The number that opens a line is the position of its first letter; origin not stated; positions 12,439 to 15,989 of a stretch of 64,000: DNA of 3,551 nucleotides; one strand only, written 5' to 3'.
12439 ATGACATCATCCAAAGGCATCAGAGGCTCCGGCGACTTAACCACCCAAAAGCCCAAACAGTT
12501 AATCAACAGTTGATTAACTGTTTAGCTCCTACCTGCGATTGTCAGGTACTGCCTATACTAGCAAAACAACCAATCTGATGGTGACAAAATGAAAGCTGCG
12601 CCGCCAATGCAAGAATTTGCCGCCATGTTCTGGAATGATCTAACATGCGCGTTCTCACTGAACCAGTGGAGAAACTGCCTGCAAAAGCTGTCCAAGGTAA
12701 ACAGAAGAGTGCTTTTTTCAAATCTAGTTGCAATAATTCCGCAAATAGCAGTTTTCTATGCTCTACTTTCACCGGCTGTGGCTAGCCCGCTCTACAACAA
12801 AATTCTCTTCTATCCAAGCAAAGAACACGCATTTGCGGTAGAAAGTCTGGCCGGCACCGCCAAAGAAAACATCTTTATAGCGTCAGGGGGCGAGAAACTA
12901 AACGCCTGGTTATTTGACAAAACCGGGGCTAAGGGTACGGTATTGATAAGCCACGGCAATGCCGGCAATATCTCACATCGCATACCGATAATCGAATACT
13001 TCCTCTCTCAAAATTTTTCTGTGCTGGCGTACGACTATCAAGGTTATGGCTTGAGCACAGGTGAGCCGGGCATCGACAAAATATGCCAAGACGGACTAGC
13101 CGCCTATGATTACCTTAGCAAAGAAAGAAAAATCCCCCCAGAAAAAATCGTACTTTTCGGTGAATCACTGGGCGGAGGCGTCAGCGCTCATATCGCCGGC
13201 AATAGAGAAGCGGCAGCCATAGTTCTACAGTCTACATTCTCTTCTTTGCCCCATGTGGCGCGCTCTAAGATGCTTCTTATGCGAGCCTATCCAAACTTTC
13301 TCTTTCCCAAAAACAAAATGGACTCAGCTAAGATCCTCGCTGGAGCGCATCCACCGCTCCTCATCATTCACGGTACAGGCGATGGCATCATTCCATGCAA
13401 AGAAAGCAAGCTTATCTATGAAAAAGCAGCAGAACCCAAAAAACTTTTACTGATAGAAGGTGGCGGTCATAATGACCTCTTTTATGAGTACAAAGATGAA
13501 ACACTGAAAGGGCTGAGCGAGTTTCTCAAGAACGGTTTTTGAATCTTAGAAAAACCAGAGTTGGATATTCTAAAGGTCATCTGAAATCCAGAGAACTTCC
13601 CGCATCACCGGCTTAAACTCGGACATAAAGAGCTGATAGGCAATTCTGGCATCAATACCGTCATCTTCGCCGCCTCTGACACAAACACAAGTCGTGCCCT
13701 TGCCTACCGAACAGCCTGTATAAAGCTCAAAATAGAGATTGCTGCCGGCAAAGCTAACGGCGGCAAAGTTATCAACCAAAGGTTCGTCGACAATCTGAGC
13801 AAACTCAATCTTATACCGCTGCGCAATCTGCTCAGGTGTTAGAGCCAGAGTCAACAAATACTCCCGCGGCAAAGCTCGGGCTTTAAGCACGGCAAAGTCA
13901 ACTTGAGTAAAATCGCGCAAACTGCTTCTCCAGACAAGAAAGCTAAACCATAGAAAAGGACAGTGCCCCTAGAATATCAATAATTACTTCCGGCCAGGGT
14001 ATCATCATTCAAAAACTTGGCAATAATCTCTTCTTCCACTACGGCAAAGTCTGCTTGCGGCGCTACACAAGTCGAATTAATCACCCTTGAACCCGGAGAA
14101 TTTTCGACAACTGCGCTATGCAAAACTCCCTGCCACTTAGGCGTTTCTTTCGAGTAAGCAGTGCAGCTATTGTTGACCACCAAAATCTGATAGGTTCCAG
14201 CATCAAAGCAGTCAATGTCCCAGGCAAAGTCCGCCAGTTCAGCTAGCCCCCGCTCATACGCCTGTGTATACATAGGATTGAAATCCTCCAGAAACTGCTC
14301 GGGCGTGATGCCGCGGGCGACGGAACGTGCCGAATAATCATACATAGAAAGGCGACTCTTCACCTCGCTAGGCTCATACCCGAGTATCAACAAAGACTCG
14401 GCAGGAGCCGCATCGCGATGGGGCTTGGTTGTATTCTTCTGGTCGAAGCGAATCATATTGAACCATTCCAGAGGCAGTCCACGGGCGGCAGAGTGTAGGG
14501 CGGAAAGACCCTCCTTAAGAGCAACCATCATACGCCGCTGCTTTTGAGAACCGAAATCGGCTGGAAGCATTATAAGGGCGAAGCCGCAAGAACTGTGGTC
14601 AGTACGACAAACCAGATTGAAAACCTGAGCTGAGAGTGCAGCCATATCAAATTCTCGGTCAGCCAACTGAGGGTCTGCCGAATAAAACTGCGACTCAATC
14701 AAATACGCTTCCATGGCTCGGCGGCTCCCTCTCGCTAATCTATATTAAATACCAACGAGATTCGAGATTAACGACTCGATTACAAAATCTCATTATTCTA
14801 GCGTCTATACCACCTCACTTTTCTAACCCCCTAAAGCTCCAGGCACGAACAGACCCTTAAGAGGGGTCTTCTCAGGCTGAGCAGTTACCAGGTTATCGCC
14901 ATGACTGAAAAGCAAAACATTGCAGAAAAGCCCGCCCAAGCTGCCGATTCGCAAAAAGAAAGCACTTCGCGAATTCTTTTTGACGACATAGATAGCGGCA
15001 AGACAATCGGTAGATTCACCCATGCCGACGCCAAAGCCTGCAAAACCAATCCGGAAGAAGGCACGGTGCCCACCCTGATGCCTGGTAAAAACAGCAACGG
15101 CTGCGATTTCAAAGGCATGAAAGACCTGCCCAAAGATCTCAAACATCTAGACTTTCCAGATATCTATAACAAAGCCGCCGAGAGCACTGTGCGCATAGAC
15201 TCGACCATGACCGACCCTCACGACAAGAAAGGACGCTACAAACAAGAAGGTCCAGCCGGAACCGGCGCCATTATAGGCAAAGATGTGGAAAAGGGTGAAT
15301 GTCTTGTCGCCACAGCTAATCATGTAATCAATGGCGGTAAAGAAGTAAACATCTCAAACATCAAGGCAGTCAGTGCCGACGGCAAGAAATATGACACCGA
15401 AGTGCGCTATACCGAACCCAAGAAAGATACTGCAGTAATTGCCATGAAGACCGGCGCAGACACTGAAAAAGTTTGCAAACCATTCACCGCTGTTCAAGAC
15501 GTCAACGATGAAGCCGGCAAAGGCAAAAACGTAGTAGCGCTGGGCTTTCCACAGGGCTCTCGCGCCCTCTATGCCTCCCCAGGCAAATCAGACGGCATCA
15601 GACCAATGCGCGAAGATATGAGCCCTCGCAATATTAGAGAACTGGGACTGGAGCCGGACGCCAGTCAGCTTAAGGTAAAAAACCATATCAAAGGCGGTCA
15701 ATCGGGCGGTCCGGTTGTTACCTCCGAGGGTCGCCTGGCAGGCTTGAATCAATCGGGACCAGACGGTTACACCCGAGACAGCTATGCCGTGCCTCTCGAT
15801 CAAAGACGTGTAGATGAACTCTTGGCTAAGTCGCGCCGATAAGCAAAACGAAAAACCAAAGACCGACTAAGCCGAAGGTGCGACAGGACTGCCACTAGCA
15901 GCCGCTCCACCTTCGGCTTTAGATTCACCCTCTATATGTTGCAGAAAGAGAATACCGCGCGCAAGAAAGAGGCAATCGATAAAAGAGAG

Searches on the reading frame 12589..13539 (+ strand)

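Call 62: search_protein_families(library=pfam, proteins=[window:12589-13539:+], max_evalue=0.00001)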
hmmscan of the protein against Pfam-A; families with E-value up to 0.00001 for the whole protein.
window:12589-13539:+ (317 aa): 5 families
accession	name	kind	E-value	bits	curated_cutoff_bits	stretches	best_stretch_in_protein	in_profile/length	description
PF12146.15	Hydrolase_4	-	4.4e-20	72.5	27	1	114-244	3-139/239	Serine aminopeptidase, S33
PF00561.26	Abhydrolase_1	-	4.9e-15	56.3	25.8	1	117-236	2-121/245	alpha/beta hydrolase fold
PF20434.5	BD-FAE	-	1.5e-06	28.3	26.8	0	252-279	187-214/215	BD-FAE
PF12697.13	Abhydrolase_6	-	1.9e-06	29.1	26.3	0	136-223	21-101/217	Alpha/beta hydrolase family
PF00326.27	Peptidase_S9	-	4.3e-06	26.8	22.6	1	166-290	45-183/213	Prolyl oligopeptidase family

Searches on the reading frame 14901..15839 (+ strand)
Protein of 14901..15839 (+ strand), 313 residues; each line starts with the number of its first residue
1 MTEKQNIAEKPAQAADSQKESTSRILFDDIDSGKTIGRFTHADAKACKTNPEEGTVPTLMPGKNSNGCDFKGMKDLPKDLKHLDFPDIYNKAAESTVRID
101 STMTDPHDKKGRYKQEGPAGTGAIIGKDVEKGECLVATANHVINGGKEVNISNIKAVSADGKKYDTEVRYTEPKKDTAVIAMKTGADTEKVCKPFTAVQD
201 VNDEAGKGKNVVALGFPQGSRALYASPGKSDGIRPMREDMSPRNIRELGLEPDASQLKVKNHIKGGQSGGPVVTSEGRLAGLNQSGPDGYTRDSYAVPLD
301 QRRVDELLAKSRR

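Call 63: search_protein_families(library=pfam, proteins=[window:14901-15839:+], max_evalue=0.00001)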
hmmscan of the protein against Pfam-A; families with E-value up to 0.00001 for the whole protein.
window:14901-15839:+ (313 aa): 2 families
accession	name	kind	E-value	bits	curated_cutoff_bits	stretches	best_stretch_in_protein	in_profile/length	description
PF13365.12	Trypsin_2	-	1.5e-17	65.1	27.6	1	120-282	1-144/144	Trypsin-like peptidase domain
PF00089.32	Trypsin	-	2.2e-07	31.4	20.6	1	133-293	34-204/220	Trypsin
